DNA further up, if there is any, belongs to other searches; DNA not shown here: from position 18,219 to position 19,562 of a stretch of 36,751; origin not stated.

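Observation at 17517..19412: Methyltransferase-like gene plus GT4 glycosyltransferase inserted between terS and terL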

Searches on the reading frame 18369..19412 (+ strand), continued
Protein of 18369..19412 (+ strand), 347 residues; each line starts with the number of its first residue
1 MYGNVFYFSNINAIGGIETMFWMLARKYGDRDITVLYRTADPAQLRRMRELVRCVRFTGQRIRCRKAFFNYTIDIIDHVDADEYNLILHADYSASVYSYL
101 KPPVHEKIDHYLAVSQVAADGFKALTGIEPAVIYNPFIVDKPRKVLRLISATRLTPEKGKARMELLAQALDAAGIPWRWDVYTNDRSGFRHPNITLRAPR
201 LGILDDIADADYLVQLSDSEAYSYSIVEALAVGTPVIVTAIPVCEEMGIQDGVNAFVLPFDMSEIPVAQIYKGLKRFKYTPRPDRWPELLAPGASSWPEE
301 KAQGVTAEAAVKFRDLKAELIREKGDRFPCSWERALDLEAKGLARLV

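Call 16: find_encoding_contigs(protein=P0129, flank=6000, max_places=3)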
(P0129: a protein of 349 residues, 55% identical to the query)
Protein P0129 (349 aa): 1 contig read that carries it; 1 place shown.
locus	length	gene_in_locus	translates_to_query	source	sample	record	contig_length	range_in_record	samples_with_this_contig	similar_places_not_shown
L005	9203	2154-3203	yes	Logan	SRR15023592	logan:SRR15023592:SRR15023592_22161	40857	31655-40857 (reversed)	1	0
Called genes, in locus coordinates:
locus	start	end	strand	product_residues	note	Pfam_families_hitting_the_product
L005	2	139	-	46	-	?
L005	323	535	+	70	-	-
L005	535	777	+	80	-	-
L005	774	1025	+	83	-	-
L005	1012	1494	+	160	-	PF05565:Sipho_Gp157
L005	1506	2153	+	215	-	-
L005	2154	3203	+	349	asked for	PF00534:Glycos_transf_1, PF13692:Glyco_trans_1_4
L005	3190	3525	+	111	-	-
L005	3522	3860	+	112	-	-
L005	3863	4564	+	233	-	-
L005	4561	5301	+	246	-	PF00308:Bac_DnaA (weak)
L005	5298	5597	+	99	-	-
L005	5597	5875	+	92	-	-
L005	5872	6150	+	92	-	-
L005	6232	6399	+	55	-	-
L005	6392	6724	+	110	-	PF08774:VRR_NUC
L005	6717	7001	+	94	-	-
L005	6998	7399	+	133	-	-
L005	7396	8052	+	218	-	-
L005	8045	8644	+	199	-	PF00535:Glycos_transf_2, PF10111:Glyco_tranf_2_2 (weak)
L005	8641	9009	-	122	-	-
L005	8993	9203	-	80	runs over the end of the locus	-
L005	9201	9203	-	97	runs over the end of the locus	-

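Call 17: find_encoding_contigs(protein=P0133, flank=6000, max_places=3)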
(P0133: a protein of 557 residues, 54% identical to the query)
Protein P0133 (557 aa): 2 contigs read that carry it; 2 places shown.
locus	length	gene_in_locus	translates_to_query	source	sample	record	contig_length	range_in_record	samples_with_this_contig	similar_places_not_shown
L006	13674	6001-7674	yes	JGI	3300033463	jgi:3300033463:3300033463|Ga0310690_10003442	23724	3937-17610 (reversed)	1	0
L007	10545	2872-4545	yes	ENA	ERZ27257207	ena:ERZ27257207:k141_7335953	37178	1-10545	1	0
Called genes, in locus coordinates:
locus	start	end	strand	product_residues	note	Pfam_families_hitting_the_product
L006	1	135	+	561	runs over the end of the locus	PF03354:TerL_ATPase (weak), PF20441:TerL_nuclease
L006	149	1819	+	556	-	PF04860:Phage_portal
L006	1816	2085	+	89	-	-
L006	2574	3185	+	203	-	PF04586:Peptidase_S78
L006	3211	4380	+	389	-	PF05065:Phage_capsid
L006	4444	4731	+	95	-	-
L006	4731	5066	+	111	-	PF05521:Phage_HCP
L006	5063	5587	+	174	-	-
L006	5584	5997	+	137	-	-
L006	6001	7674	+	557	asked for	PF00535:Glycos_transf_2, PF10111:Glyco_tranf_2_2 (weak), PF00534:Glycos_transf_1, PF13692:Glyco_trans_1_4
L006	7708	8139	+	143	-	PF16460:Phage_TTP_11 (weak), PF16461:Phage_TTP_12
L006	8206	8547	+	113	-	-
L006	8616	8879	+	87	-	-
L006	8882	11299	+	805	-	-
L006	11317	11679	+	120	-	-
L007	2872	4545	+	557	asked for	PF00535:Glycos_transf_2, PF10111:Glyco_tranf_2_2 (weak), PF00534:Glycos_transf_1, PF13692:Glyco_trans_1_4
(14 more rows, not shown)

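Call 19: find_encoding_contigs(protein=P0123, flank=8000, max_places=4)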
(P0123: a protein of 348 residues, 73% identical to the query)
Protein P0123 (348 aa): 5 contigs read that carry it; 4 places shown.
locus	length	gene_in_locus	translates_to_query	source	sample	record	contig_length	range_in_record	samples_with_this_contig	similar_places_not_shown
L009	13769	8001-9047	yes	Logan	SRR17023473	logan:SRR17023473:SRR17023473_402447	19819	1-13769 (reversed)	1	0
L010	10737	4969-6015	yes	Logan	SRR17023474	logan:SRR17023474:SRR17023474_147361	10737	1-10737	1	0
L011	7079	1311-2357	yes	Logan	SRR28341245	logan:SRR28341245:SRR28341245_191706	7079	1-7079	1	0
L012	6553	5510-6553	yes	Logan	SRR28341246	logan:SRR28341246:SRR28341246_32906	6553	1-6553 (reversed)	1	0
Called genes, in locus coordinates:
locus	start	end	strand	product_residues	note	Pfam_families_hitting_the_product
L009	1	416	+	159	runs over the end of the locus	PF01381:HTH_3, PF13560:HTH_31 (weak)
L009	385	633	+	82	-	PF12728:HTH_17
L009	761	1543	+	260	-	PF13730:HTH_36 (faint)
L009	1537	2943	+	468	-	PF00772:DnaB, PF06745:ATPase (faint), PF13481:AAA_25, PF03796:DnaB_C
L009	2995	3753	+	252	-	PF00142:Fer4_NifH, PF01656:CbiA, PF09140:MipZ (faint), PF10609:ParA (weak), PF13614:AAA_31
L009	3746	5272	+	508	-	PF02195:ParB_N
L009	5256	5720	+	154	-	-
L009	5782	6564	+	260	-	PF23343:REP_ORF2-G2P (weak)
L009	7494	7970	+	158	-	PF05119:Terminase_4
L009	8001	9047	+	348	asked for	PF13692:Glyco_trans_1_4 (weak), PF00534:Glycos_transf_1 (weak)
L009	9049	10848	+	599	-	PF03354:TerL_ATPase, PF20441:TerL_nuclease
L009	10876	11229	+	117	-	PF05521:Phage_HCP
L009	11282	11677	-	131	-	PF15919:HicB_lk_antitox, PF15970:HicB-like_2 (faint), PF21748:UPF0150 (weak)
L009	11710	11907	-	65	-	-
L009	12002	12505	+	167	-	-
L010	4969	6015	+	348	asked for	PF13692:Glyco_trans_1_4 (weak), PF00534:Glycos_transf_1 (weak)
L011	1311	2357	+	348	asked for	PF13692:Glyco_trans_1_4 (weak), PF00534:Glycos_transf_1 (weak)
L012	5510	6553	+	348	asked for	PF13692:Glyco_trans_1_4 (weak), PF00534:Glycos_transf_1 (weak)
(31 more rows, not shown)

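Call 41: find_related_loci(query=A2, collection=viral_contigs, flank=10000)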
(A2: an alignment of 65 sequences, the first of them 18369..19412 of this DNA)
Query A2 (347 aa) in viral_contigs; peptide patterns used: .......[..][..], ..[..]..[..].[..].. (x = any residue, [..] = any of these).
367 stretches matched a pattern; 350 encode a relative of the query (tblastn E <= 1e-3); the best 80 are kept; 80 distinct loci.
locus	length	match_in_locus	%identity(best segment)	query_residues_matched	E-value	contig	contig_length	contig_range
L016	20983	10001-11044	54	1-347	4e-123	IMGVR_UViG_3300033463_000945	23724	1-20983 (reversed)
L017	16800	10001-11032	54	1-347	2e-114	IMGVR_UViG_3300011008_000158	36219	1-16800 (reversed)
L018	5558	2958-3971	52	4-346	2e-114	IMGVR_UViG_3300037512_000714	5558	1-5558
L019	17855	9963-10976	51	4-346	1e-113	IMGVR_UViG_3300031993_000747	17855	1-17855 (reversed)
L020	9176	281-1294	50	4-342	1e-112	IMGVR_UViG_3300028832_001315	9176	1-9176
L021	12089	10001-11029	49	4-347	8e-112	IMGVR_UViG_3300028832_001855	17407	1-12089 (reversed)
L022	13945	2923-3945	49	4-347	2e-111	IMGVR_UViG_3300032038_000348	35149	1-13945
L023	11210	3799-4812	49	4-345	2e-110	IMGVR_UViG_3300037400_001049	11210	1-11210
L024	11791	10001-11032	51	1-344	6e-110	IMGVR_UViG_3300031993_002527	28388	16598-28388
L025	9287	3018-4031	50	4-342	8e-110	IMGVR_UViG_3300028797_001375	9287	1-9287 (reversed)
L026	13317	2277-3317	51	1-347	1e-108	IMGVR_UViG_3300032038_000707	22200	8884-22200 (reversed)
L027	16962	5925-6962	51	1-347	2e-108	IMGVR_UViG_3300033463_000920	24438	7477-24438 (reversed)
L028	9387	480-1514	51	1-344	4e-108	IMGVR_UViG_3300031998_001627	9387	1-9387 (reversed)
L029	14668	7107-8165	49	4-347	2e-108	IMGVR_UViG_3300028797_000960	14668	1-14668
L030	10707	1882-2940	49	4-347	2e-108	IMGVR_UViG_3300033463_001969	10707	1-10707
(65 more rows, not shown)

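Call 52: search_protein_families(library=pfam, alignment_id=A3, max_evalue=0.001)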
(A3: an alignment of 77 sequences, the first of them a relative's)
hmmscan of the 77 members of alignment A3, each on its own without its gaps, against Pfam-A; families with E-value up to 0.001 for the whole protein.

A. member 1, L004:7369-7989:+ (206 aa): 1 family
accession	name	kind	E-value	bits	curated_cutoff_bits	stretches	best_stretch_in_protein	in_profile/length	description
PF00436.31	SSB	-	6.8e-12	45.8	26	1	107-204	2-102/104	Single-strand binding protein family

B. families by the number of members that match (of 77 scanned): 15 families
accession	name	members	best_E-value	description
PF00535.33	Glycos_transf_2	35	3.6e-28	Glycosyl transferase family 2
PF10111.15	Glyco_tranf_2_2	32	6e-11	Glycosyltransferase like family 2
PF13641.12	Glyco_tranf_2_3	13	2.1e-08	Glycosyltransferase like family 2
PF05133.19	SPP1_portal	8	5.2e-56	Phage portal protein, SPP1 Gp6-like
PF13704.12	Glyco_tranf_2_4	7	0.00015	Glycosyl transferase family 2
PF12804.13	NTP_transf_3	4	1.1e-06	MobA-like NTP transferase domain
PF20441.4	TerL_nuclease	2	5.1e-40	Terminase large subunit, endonuclease domain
PF01501.26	Glyco_transf_8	2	1.1e-26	Glycosyl transferase family 8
PF05119.17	Terminase_4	2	5e-12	Phage terminase, small subunit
PF03354.21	TerL_ATPase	2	9.2e-08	Terminase large subunit, ATPase domain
PF06152.16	Phage_min_cap2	1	1.3e-45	Phage minor capsid protein 2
PF00436.31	SSB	1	6.8e-12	Single-strand binding protein family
PF15919.11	HicB_lk_antitox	1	5.6e-10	HicB_like antitoxin of bacterial toxin-antitoxin system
PF05866.16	RusA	1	5.9e-07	Endodeoxyribonuclease RusA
PF23875.1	DUF7229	1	0.00059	Domain of unknown function (DUF7229)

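Call 53: search_protein_families(library=pfam, alignment_id=A4, max_evalue=0.001)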
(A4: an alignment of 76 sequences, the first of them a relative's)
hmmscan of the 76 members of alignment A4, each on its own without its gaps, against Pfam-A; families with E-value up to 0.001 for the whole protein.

A. member 1, L004:9139-9897:+ (252 aa): 1 family
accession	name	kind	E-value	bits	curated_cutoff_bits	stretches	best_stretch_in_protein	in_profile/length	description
PF23343.2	REP_ORF2-G2P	-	7.2e-15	55.5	27.8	1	83-175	11-97/99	Replication-associated protein ORF2/G2P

B. families by the number of members that match (of 76 scanned): 27 families (the first 25 are shown)
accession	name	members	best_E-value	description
PF04233.19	Phage_Mu_F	23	1.5e-14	Phage Mu protein F like protein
PF04860.17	Phage_portal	8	6.4e-63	Phage portal protein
PF20441.4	TerL_nuclease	5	1.5e-37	Terminase large subunit, endonuclease domain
PF03354.21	TerL_ATPase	5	2.8e-14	Terminase large subunit, ATPase domain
PF12850.12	Metallophos_2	4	8.4e-13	Calcineurin-like phosphoesterase superfamily domain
PF00149.33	Metallophos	4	1.2e-10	Calcineurin-like phosphoesterase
PF02075.23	RuvC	3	4e-05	Crossover junction endodeoxyribonuclease RuvC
PF04851.21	ResIII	2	1.3e-29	Type III restriction enzyme, res subunit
PF00271.37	Helicase_C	2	7.3e-14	Helicase conserved C-terminal domain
PF00270.35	DEAD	2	1.7e-12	DEAD/DEAH box helicase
PF06810.17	Phage_scaffold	2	1.5e-08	Phage capsid assembly scaffolding protein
PF00176.29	SNF2-rel_dom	2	2.8e-05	SNF2-related domain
PF24746.1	DUF7694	1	1.8e-26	Domain of unknown function (DUF7694)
PF00535.33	Glycos_transf_2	1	1.9e-26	Glycosyl transferase family 2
PF23343.2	REP_ORF2-G2P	1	7.2e-15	Replication-associated protein ORF2/G2P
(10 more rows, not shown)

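Call 56: predict_structure(alignment_id=A2)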
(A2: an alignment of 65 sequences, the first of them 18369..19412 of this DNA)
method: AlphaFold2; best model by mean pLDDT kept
length: 347 residues; sequences in the alignment: 65
mean_pLDDT: 94.4   pTM: 0.79
mean pLDDT of the five models: 94.4, 93.8, 93.1, 92.4, 90.7
residues with pLDDT >= 90: 307; 70-90: 39; 50-70: 1; < 50: 0
segments of 3 or more residues with pLDDT < 50: none
pLDDT, mean of each block of 10 residues (from residue 1): 96 89 95 97 95 97 97 94 96 79 91 96 94 94 96 89 96 97 88 94 97 94 95 97 94 97 97 97 95 93 95 95 97 95 96
secondary structure, 60 per line:
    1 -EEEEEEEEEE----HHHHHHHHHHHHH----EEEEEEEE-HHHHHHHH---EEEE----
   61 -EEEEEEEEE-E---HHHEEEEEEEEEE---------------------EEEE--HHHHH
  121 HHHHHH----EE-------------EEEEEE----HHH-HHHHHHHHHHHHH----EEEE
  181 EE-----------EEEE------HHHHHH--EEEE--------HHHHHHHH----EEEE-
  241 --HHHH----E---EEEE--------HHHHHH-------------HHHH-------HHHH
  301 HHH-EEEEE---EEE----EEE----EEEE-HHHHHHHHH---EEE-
elements in order: E2-11 H16-28 E33-40 H42-49 E53-56 E62-70 E79-88 E110-113 H116-126 E146-151 H160-172 E177-182 E194-197 H204-209 E212-215 H224-231 E236-239 H243-246 E255-258 H267-272 H286-289 H297-303 E305-309 E313-315 E320-322 E327-330 H332-340 E344-346

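Call 64: fold_search(model_id=the predicted structure, library=pdb)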
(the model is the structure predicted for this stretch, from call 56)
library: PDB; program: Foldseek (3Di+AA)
matches with E <= 10: 1442; with E <= 0.001: 259
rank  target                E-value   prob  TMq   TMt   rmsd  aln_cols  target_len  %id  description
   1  8qoy                  2.1e-09  1.00  0.29  0.11  18.4       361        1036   14  Capsular polysaccharide synthesis multienzyme of Actinobacillus Pleuropneumoniae serotype 3 (released 2024-07-03)
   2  4xsu_A                1.2e-08  1.00  0.31  0.29  18.3       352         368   17  Crystal structure of Anabaena Alr3699/HepE in complex with UDP and glucose (released 2016-01-13)
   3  5n80                  2.4e-08  1.00  0.28  0.27  18.0       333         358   13  glycosyltransferase LPS biosynthesis in complex with UDP (released 2018-03-14)
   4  9v0l                  2.7e-08  1.00  0.30  0.29  19.2       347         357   15  UDP-binding PsBGluT, a tetrahydrobiopterin glucosyltransferase from Pseudanabaena sp. Chao 1811 (released 2025-11-26)
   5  3mbo_A                3.0e-08  1.00  0.31  0.29  19.4       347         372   13  Crystal Structure of the Glycosyltransferase BaBshA bound with UDP and L-malate (released 2010-09-29)
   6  3mbo_D                3.0e-08  1.00  0.31  0.29  18.8       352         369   13  Crystal Structure of the Glycosyltransferase BaBshA bound with UDP and L-malate (released 2010-09-29)
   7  7mi0                  3.7e-08  1.00  0.28  0.26  18.4       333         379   13  Crystal Structure of Glycosyltransferase from Rickettsia africae ESF-5 (released 2021-04-28)
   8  5d01_A                4.4e-08  1.00  0.30  0.29  19.0       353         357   14  Crystal structure of BshA from B. subtilis complexed with N-acetylglucosaminyl-malate (released 2016-09-07)
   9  9v0w_B                4.4e-08  1.00  0.29  0.29  18.5       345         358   15  UDP-Glc:tetrahydrobiopterin glucosyltransferase from Pseudanabaena sp. Chao 1811 (released 2025-11-26)
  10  4xsu_B                5.2e-08  1.00  0.31  0.30  18.6       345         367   18  Crystal structure of Anabaena Alr3699/HepE in complex with UDP and glucose (released 2016-01-13)
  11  5d00_B                5.4e-08  1.00  0.30  0.29  18.8       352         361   14  Crystal structure of BshA from B. subtilis complexed with N-acetylglucosaminyl-malate and UMP (released 2016-09-07)
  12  3mbo_C                5.7e-08  1.00  0.31  0.29  19.6       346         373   12  Crystal Structure of the Glycosyltransferase BaBshA bound with UDP and L-malate (released 2010-09-29)
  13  3mbo_F                6.1e-08  1.00  0.31  0.29  19.3       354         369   14  Crystal Structure of the Glycosyltransferase BaBshA bound with UDP and L-malate (released 2010-09-29)
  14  5zes_A                6.8e-08  1.00  0.29  0.28  19.3       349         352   15  UDP Glucose alpha tetrahydrobiopterin glycosyltransferase from Synechococcus species PCC 7942 - UDP complex (released 2019-03-06)
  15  3mbo_B                8.4e-08  1.00  0.29  0.28  19.4       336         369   14  Crystal Structure of the Glycosyltransferase BaBshA bound with UDP and L-malate (released 2010-09-29)
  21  4pqg_B                9.4e-08  1.00  0.30  0.21  20.8       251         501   18  Crystal structure of the pneumococcal O-GlcNAc transferase GtfA in complex with UDP and GlcNAc (released 2014-06-18)
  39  4pqg_A                3.0e-07  1.00  0.31  0.21  20.6       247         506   17  Crystal structure of the pneumococcal O-GlcNAc transferase GtfA in complex with UDP and GlcNAc (released 2014-06-18)
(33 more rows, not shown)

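Call 83: search_protein_families(library=padloc, proteins=[window:18369-19412:+], max_evalue=0.01)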
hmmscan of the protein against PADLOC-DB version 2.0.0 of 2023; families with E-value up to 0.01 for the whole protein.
window:18369-19412:+ (347 aa): 0 families

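Call 90: find_encoding_contigs(protein=P0175, flank=7000, max_places=2)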
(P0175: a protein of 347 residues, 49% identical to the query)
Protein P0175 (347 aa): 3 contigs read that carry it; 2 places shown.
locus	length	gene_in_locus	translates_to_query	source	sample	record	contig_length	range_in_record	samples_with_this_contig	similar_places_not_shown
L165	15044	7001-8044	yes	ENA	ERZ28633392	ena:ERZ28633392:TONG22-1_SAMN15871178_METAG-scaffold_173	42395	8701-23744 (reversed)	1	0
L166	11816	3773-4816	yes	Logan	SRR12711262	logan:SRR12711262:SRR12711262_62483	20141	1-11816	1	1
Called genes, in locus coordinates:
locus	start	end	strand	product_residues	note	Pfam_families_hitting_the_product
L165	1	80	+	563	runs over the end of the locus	PF22530:Terminase-T7_RNaseH-like (weak)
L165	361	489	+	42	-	-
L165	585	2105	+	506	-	PF05133:SPP1_portal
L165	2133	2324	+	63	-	-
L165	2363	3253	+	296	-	-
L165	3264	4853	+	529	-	-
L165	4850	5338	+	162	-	-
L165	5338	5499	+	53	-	-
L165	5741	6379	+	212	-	PF00535:Glycos_transf_2, PF10111:Glyco_tranf_2_2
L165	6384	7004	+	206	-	PF00535:Glycos_transf_2, PF10111:Glyco_tranf_2_2, PF13641:Glyco_tranf_2_3 (weak)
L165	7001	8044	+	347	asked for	PF00534:Glycos_transf_1, PF13692:Glyco_trans_1_4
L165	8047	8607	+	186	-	PF04233:Phage_Mu_F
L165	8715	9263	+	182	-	-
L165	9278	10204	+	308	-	-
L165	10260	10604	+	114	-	-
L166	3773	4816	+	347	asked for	PF00534:Glycos_transf_1, PF13692:Glyco_trans_1_4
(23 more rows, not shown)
